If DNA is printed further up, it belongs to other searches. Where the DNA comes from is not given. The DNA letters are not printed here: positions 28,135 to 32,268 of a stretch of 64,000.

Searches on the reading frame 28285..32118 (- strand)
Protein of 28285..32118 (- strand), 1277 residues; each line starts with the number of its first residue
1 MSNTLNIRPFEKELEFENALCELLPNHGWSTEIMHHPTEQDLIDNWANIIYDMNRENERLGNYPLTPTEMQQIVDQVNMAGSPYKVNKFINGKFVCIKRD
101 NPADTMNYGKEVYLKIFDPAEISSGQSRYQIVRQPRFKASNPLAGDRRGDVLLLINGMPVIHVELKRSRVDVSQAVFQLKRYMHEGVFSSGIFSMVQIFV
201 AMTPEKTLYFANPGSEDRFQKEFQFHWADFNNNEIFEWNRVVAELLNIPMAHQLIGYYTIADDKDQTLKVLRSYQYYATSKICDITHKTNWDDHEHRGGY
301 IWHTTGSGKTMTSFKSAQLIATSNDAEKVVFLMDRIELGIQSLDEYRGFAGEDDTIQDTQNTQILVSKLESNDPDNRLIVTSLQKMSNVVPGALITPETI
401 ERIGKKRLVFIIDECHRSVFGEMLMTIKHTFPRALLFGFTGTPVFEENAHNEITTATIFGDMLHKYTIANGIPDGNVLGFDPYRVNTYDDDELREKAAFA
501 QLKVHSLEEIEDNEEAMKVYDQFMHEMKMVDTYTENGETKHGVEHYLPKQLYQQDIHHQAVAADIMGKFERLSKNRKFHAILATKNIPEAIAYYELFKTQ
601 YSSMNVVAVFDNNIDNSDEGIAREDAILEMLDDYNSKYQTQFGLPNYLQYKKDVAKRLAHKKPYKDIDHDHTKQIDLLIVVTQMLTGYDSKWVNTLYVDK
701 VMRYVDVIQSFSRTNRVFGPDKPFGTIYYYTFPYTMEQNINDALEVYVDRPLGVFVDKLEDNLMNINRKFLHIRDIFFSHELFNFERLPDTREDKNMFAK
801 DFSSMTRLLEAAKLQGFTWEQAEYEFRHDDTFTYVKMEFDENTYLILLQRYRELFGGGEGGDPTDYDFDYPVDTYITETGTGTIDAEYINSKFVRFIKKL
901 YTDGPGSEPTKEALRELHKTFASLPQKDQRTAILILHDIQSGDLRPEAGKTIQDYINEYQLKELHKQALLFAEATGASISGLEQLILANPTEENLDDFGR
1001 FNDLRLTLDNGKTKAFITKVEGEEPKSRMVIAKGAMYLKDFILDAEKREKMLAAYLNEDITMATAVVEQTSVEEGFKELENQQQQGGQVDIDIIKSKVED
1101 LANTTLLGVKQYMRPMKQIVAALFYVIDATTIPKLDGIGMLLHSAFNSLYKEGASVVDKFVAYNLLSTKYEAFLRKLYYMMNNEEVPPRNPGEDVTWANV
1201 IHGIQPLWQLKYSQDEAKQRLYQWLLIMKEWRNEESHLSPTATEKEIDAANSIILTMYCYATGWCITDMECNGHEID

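Call 4: search_protein_families(library=pfam, proteins=[window:28285-32118:-], max_evalue=0.01)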
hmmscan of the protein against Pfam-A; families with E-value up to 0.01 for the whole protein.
window:28285-32118:- (1277 aa): 5 families
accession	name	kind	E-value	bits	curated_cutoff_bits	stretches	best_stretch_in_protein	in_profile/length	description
PF18766.7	SWI2_SNF2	-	5.4e-48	164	26.7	1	274-497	1-203/221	SWI2/SNF2 ATPase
PF22679.2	T1R_D3-like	-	1.4e-42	146.2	27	1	576-730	1-156/158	Type I restriction enzyme subunit R domain 3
PF04851.21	ResIII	-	1.7e-30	106.6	22.5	1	270-444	3-163/164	Type III restriction enzyme, res subunit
PF04313.20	HSDR_N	-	8.9e-17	62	25.1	1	16-217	7-197/198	Type I restriction enzyme R protein N terminus (HSDR_N)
PF00270.35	DEAD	-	0.0013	19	26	1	304-419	22-130/167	DEAD/DEAH box helicase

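Call 5: search_protein_families(library=padloc, proteins=[window:28285-32118:-], max_evalue=0.01)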
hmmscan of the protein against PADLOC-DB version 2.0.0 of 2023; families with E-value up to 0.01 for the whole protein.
window:28285-32118:- (1277 aa): 9 families
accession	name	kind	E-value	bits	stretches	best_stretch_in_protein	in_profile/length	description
PDLC03048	REase_I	-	5.4e-138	459.7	1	12-839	5-777/976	Type I restriction enzyme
PDLC03045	REase_I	-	7.4e-96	320.1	2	13-495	3-482/995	Type I restriction enzyme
PDLC03046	REase_I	-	4.1e-84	281.2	1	48-749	38-747/1025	Type I restriction enzyme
PDLC03044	REase_I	-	1.8e-41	140.2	1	146-748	132-701/1034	Type I restriction enzyme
PDLC03040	REase_I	-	1.4e-29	100.6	1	13-777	7-724/1029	Type I restriction enzyme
PDLC03041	REase_I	-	3.3e-20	69.7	2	243-478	285-515/1099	Type I restriction enzyme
PDLC03043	REase_I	-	5.7e-18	63.1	1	147-283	149-285/313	Type I restriction enzyme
PDLC02707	PbeA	-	3e-09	34.1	1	289-479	262-449/672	PbeA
PDLC02704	PbeA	-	9.6e-08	29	1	290-488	265-463/682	PbeA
